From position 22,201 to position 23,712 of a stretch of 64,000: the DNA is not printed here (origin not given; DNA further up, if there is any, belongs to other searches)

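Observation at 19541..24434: Plasmid-type maintenance module (ParA, small centromere-binding candidate, iteron origin, Rep_3 initiator, DnaC-like loader) inside a tailed-phage genome: candidate Bacteroidota phage-plasmid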

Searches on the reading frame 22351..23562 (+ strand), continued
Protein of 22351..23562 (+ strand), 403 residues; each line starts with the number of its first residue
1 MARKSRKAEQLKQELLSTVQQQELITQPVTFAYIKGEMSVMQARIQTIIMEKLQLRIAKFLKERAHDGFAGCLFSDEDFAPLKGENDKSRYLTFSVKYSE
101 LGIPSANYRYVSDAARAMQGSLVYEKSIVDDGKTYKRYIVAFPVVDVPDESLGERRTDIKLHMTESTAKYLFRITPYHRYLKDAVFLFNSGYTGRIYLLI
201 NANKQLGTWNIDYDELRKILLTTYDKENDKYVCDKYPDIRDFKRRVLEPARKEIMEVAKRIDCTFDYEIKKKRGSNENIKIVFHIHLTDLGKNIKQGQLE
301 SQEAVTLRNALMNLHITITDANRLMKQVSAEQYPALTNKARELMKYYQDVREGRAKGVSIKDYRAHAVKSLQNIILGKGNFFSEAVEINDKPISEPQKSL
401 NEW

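Call 58: find_encoding_contigs(protein=P0105, flank=10000, max_places=4)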
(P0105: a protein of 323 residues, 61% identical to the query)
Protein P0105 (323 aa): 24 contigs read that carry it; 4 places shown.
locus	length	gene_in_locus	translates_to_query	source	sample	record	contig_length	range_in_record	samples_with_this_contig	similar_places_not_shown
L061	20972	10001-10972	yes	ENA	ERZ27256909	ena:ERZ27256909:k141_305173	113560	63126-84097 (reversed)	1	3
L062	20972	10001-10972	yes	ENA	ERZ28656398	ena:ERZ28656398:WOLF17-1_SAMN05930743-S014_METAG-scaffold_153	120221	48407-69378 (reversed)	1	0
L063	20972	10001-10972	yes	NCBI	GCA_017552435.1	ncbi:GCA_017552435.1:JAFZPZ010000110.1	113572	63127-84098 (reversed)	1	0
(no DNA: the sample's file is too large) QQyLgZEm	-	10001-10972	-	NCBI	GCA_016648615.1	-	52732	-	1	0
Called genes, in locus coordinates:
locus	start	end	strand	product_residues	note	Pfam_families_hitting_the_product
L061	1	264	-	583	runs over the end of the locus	-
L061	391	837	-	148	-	PF11195:Tad2-like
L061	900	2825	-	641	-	-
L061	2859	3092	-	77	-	-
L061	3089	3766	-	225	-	-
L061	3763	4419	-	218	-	PF01471:PG_binding_1, PF01510:Amidase_2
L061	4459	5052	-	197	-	-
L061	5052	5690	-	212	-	-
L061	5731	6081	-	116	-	-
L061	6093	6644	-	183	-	-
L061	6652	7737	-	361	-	-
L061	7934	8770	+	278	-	PF10609:ParA, PF00142:Fer4_NifH (faint), PF01656:CbiA, PF06564:CBP_BcsQ (faint), PF07015:VirC1 (faint), PF09140:MipZ (weak), PF13614:AAA_31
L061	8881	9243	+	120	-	-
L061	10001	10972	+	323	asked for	PF21205:Rep3_C (weak)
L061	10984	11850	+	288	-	PF11638:DnaA_N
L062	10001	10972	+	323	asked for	PF21205:Rep3_C (weak)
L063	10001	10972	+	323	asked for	PF21205:Rep3_C (weak)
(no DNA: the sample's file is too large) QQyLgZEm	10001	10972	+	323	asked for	PF21205:Rep3_C (weak)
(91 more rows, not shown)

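Call 59: find_encoding_contigs(protein=P0018, flank=10000, max_places=3)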
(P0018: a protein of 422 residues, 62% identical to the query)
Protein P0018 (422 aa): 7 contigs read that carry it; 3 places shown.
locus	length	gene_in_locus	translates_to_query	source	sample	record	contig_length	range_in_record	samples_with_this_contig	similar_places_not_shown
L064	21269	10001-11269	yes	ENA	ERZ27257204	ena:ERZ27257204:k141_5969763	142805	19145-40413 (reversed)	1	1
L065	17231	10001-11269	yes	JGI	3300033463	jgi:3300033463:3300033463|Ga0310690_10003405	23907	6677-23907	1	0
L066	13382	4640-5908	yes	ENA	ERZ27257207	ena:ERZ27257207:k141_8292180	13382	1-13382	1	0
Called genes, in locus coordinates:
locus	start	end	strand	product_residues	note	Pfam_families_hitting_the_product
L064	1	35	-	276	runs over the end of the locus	PF01471:PG_binding_1, PF01510:Amidase_2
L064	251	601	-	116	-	-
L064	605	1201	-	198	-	-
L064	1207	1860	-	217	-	-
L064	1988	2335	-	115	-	-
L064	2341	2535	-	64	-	-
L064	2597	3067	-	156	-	-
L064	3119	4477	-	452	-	-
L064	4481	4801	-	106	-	-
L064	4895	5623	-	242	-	PF01555:N6_N4_Mtase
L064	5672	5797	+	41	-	-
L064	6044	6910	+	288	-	PF10609:ParA, PF00142:Fer4_NifH (faint), PF01656:CbiA, PF06564:CBP_BcsQ (weak), PF07015:VirC1 (faint), PF09140:MipZ (weak), PF13614:AAA_31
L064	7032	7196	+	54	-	-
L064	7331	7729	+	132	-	-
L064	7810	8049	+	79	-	-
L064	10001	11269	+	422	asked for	PF21205:Rep3_C (weak)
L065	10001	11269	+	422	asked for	PF21205:Rep3_C (weak)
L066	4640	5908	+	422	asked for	PF21205:Rep3_C (weak)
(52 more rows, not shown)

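Call 63: predict_structure(alignment_id=A1)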
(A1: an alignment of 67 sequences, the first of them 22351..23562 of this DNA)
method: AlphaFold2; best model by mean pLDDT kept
length: 403 residues; sequences in the alignment: 67
mean_pLDDT: 76.5   pTM: 0.49
mean pLDDT of the five models: 76.5, 76.6, 76.1, 75.4, 74.8
residues with pLDDT >= 90: 104; 70-90: 189; 50-70: 60; < 50: 50
segments of 3 or more residues with pLDDT < 50: 1-3, 15-36, 380-403
pLDDT, mean of each block of 10 residues (from residue 1): 54 45 42 50 67 73 67 78 81 89 85 79 72 76 84 85 83 58 69 82 85 86 78 86 93 90 92 78 91 74 85 91 89 92 95 93 94 80 38 43 42
secondary structure, 60 per line:
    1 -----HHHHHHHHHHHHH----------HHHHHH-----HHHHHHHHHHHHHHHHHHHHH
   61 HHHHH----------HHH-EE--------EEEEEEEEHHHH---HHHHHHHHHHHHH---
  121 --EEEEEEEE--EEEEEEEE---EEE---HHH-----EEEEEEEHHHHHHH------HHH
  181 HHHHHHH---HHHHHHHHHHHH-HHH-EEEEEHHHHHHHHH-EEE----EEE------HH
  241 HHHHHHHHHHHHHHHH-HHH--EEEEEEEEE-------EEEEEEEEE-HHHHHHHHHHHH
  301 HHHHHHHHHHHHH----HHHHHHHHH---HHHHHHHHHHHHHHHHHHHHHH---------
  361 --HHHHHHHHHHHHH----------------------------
elements in order: H6-18 H29-34 H40-65 E90-97 H98-101 H105-117 E123-130 E133-140 E144-146 E158-164 H165-171 H178-187 H191-202 E208-212 H213-221 E223-225 E230-232 H239-256 E263-271 E279-287 H289-313 H318-326 H330-351 H363-375

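Call 70: fold_search(model_id=the predicted structure, library=pdb)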
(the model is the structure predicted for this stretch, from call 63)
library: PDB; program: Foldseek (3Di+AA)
matches with E <= 10: 743; with E <= 0.001: 4
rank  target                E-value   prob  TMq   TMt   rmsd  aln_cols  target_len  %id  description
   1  9yzm_C                6.8e-04  1.00  0.20  0.35  15.0       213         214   18  Isoreticular co-crystal 1 with asymmetrical expanded duplex (31mer) containing insert sequence CTAATTAGGC and loaded w (released 2026-02-18)
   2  2z9o_A                6.8e-04  1.00  0.19  0.33  14.7       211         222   16  Crystal structure of the dimeric form of RepE in complex with the repE operator DNA (released 2007-11-27)
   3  9z55_C                7.9e-04  1.00  0.19  0.34  15.6       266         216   15  Isoreticular co-crystal 1 with asymmetrical expanded duplex (31mer) containing insert sequence CATGAGTCAT (released 2026-02-18)
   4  9yzc_C                9.8e-04  1.00  0.19  0.33  15.1       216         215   18  Isoreticular co-crystal 1 with asymmetrical expanded duplex (31mer) containing insert sequence CGCGCGCGCG (released 2026-02-18)
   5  8ac8_C                1.2e-03  1.00  0.20  0.36  15.4       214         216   17  The nucleoprotein complex of Rep protein with DUE ssDNA (released 2023-09-27)
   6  8d86_C                1.3e-03  1.00  0.20  0.36  15.5       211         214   18  Isoreticular, interpenetrating co-crystal of Replication Initiator Protein REPE54 and symmetrical expanded duplex (31m (released 2023-06-28)
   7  9yzq_C                1.4e-03  1.00  0.21  0.37  15.7       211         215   17  Isoreticular co-crystal 1 with asymmetrical expanded duplex (31mer) containing insert sequence TGATGAGCAG and loaded w (released 2026-02-18)
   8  8tiu_C                1.4e-03  1.00  0.20  0.35  15.2       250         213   16  Isoreticular, interpenetrating co-crystal of Replication Initiator Protein REPE54 and symmetrical expanded duplex (31m (released 2023-08-02)
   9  9yzi_C                1.8e-03  1.00  0.20  0.35  15.5       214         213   15  Isoreticular co-crystal 1 with asymmetrical expanded duplex (31mer) containing insert sequence CCCGGCCGGA (released 2026-02-18)
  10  8ac8_A                1.8e-03  1.00  0.20  0.36  15.3       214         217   17  The nucleoprotein complex of Rep protein with DUE ssDNA (released 2023-09-27)
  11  8tir_C                1.9e-03  1.00  0.20  0.35  15.2       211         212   18  Isoreticular, interpenetrating co-crystal of Replication Initiator Protein REPE54 and symmetrical expanded duplex (31m (released 2023-08-02)
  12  7soz_C                1.9e-03  1.00  0.19  0.32  15.8       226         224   16  Replication Initiator Protein REPE54 and cognate DNA sequence with terminal three prime phosphates chemically crosslin (released 2021-11-10)
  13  7uxy_C                2.1e-03  1.00  0.20  0.35  14.8       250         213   16  Isoreticular, interpenetrating co-crystal of protein variant Replication Initiator Protein REPE54 (L53G,Q54G,E55G) and (released 2023-05-17)
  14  8aan_A                2.3e-03  1.00  0.20  0.34  15.6       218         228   17  The nucleoprotein complex of Rep protein with iteron containing dsDNA and DUE ssDNA. (released 2023-09-27)
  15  9yzn_C                2.3e-03  1.00  0.20  0.35  14.9       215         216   17  Isoreticular co-crystal 1 with asymmetrical expanded duplex (31mer) containing insert sequence TGATGAGCAG and loaded w (released 2026-02-18)
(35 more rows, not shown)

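Call 72: list_cluster_members(proteins=[L010:18746-19645:+, L010:19731-20021:+, window:22351-23562:+, window:19715-20581:+, window:20749-21123:+, window:23556-24434:+, window:14663-16582:-])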
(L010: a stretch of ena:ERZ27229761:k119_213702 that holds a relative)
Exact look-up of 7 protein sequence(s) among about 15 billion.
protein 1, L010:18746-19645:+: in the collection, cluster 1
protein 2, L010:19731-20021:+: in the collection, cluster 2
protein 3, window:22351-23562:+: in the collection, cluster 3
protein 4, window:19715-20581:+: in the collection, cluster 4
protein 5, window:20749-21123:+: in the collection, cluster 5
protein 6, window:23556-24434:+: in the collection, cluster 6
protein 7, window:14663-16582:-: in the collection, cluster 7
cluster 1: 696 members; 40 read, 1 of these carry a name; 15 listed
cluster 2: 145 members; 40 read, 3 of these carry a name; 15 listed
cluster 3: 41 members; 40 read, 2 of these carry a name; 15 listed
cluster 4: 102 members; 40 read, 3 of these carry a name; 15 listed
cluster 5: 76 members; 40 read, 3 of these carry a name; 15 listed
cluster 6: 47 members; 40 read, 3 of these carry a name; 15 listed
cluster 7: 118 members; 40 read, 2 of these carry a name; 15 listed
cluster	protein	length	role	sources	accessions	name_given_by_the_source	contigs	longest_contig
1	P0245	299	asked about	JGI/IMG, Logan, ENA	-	hypothetical protein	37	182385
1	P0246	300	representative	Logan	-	-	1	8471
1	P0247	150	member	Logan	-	-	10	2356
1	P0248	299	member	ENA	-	-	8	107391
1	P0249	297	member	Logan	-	-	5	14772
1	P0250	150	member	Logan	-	-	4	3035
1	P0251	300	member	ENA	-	-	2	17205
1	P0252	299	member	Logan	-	-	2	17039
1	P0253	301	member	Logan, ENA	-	-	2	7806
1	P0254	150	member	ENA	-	-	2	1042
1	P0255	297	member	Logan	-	-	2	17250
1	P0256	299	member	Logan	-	-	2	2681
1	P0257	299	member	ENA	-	-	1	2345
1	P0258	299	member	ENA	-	-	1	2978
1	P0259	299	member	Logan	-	-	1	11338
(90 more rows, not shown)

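Call 95: find_related_loci(query=A1, collection=genome_contigs, flank=10000)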
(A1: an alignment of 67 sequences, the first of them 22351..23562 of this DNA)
Query A1 (403 aa) in genome_contigs; peptide patterns used: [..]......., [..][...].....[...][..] (x = any residue, [..] = any of these).
28 stretches matched a pattern; 1 encode a relative of the query (tblastn E <= 1e-3); 1 distinct loci.
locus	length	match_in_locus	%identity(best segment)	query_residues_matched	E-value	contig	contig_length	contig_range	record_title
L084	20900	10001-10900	61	1-302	4e-120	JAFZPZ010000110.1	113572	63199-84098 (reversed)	MAG: Bacteroidaceae bacterium isolate RGIG7992 Water_buffalos_Rumen-1__c1030945, whole genome shotgun sequence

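Call 97: get_annotated_region(hit=H3, flank=4000)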
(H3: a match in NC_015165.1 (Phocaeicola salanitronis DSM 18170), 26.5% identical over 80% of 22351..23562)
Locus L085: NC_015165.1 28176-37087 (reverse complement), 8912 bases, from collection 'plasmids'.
description: Phocaeicola salanitronis DSM 18170 plasmid pBACSA01, complete sequence
organism: Phocaeicola salanitronis DSM 18170 (NCBI taxid 667015)
taxonomy: Bacteria; Bacteroidota; Bacteroidia; Bacteroidales; Bacteroidaceae; Phocaeicola; Phocaeicola salanitronis; Phocaeicola salanitronis DSM 18170
host: -; source: cecum; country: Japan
typing (MOB-suite, as given by PLSDB): non-mobilizable; replicon rep_cluster_705; mating-pair formation MPF_T
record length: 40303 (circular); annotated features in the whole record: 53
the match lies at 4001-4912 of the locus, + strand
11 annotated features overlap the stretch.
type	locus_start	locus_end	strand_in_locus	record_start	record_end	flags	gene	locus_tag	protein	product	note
CDS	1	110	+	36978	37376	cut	-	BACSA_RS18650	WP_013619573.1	hypothetical protein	-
CDS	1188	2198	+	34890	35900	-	-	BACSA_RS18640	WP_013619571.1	ArdC-like ssDNA-binding domain-containing protein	-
CDS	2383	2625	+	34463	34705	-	-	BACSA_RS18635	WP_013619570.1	hypothetical protein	-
CDS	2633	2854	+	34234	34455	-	-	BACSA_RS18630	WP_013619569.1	hypothetical protein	-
CDS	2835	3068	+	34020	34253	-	-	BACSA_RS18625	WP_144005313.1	hypothetical protein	-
CDS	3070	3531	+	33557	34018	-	-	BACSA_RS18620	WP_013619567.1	hypothetical protein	-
CDS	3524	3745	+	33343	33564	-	-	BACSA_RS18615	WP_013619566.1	hypothetical protein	-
CDS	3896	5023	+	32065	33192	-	-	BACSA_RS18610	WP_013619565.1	RepB family plasmid replication initiator protein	GO:0006270 - DNA replication initiation [Evidence IEA]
CDS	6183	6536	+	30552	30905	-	mobC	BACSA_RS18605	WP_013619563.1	plasmid mobilization relaxosome protein MobC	-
CDS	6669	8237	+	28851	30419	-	-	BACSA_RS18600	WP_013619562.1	relaxase/mobilization nuclease domain-containing protein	-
CDS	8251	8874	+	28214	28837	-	-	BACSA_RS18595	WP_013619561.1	ParA family protein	-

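Call 98: get_annotated_region(hit=H2, flank=4000)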
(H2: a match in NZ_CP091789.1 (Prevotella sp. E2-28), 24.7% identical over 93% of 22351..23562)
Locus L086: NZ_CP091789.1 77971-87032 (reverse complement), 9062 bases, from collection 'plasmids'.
description: Prevotella sp. E2-28 plasmid pE2-28, complete sequence
organism: Prevotella sp. E2-28 (NCBI taxid 2913620)
taxonomy: Bacteria; Bacteroidota; Bacteroidia; Bacteroidales; Prevotellaceae; Prevotella; Prevotella sp. E2-28
host: -; source: Ovis aries; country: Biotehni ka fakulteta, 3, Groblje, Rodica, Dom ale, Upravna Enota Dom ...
typing (MOB-suite, as given by PLSDB): non-mobilizable
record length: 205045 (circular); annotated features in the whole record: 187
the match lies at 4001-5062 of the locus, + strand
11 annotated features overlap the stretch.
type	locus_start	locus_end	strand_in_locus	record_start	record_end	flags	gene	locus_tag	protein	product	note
CDS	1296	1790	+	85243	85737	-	-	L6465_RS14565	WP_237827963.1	hypothetical protein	-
CDS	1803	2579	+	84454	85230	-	-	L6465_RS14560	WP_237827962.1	ParA family protein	-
CDS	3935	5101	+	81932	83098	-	-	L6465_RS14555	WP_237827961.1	replication initiation protein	GO:0006270 - DNA replication initiation [Evidence IEA]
CDS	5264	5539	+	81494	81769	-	-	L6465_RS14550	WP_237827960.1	hypothetical protein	-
CDS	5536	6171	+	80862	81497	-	-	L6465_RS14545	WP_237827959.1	hypothetical protein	-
CDS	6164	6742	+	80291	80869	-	-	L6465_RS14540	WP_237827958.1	hypothetical protein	-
CDS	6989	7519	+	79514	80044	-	-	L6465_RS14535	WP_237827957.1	hypothetical protein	-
CDS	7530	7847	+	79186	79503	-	-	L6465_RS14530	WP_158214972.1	DUF4134 family protein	-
CDS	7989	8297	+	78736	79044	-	-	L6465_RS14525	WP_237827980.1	DUF4134 domain-containing protein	-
CDS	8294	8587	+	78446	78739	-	-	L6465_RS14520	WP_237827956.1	DUF4133 domain-containing protein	-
CDS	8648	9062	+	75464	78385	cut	-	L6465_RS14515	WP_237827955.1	DUF87 domain-containing protein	-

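Call 102: search_protein_families(library=pfam, proteins=[L078:7090-8097:+, L078:12013-13290:+, L078:13287-13952:+, L078:16072-16956:-, L078:17492-18244:-, L078:18423-19064:-], max_evalue=0.1)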
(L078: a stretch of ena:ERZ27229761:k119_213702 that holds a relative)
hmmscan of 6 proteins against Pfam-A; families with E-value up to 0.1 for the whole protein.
L078:7090-8097:+ (335 aa): 1 family
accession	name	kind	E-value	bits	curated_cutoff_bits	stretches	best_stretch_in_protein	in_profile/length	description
PF07603.17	Lcl_C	-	0.017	15.9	34.9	1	291-329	75-115/117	Lcl C-terminal domain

L078:12013-13290:+ (425 aa): 1 family
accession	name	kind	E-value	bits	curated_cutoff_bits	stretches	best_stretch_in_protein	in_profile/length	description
PF20459.4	DUF6712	-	0.019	15.4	25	0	153-197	62-106/121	Family of unknown function (DUF6712)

L078:13287-13952:+ (221 aa): 0 families

L078:16072-16956:- (294 aa): 2 families
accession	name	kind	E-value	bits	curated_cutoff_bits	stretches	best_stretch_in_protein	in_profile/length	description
PF20200.4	DUF6562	-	4.8e-07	30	25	1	208-287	219-296/304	Family of unknown function (DUF6562)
PF04234.18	CopC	-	0.09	14.2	23.3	0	19-54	5-41/92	CopC domain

L078:17492-18244:- (250 aa): 1 family
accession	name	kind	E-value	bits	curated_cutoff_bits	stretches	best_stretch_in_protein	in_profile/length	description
PF06862.17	Utp25_C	-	0.011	15.8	32.8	1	176-240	47-110/190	Utp25, C-terminal domain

L078:18423-19064:- (213 aa): 0 families

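Call 103: search_protein_families(library=phrogs, proteins=[L078:8320-9954:+, L078:10001-11293:+, L078:12013-13290:+, L078:7090-8097:+, L078:11347-11916:+, L078:13287-13952:+, L078:13967-14449:+], max_evalue=0.001)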
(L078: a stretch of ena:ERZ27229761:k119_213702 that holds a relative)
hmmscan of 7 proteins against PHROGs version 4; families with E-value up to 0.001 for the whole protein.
L078:8320-9954:+ (544 aa): 1 family
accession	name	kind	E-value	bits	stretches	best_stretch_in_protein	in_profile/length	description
phrog_53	-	head and packaging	1e-27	98.5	1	92-490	72-473/583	head maturation protease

L078:10001-11293:+ (430 aa): 0 families

L078:12013-13290:+ (425 aa): 1 family
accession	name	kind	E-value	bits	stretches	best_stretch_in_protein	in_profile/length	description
phrog_27760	-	unknown function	0.00013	22.4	1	183-259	129-198/320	-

L078:7090-8097:+ (335 aa): 1 family
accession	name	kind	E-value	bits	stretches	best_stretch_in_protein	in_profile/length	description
phrog_4245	-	unknown function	3.7e-06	27.1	1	256-333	506-579/583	-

L078:11347-11916:+ (189 aa): 0 families

L078:13287-13952:+ (221 aa): 0 families

L078:13967-14449:+ (160 aa): 0 families

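Call 104: find_related_loci(query=A1, collection=viral_contigs, flank=4000)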
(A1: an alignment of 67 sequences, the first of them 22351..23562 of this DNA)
Query A1 (403 aa) in viral_contigs; peptide patterns used: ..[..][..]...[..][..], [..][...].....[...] (x = any residue, [..] = any of these).
272 stretches matched a pattern; 12 encode a relative of the query (tblastn E <= 1e-3); 11 distinct loci.
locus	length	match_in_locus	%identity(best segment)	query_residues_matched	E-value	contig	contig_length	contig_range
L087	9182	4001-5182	67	1-390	4e-170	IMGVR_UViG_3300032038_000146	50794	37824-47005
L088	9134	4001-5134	62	1-375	6e-150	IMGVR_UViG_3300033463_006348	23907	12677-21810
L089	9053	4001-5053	59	1-349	8e-126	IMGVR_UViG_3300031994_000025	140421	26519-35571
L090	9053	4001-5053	59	1-349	8e-126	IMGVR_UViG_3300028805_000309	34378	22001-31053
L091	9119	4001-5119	61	1-375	1e-145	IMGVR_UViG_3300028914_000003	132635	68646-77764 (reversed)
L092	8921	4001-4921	64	1-309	2e-124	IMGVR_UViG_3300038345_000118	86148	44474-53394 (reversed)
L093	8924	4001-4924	64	1-310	2e-123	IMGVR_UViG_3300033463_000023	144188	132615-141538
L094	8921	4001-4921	57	1-309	9e-111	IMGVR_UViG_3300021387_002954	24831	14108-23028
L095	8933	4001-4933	58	1-305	2e-109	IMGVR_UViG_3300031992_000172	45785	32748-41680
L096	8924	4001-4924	57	1-304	8e-108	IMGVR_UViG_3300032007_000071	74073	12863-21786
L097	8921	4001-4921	63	1-309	1e-122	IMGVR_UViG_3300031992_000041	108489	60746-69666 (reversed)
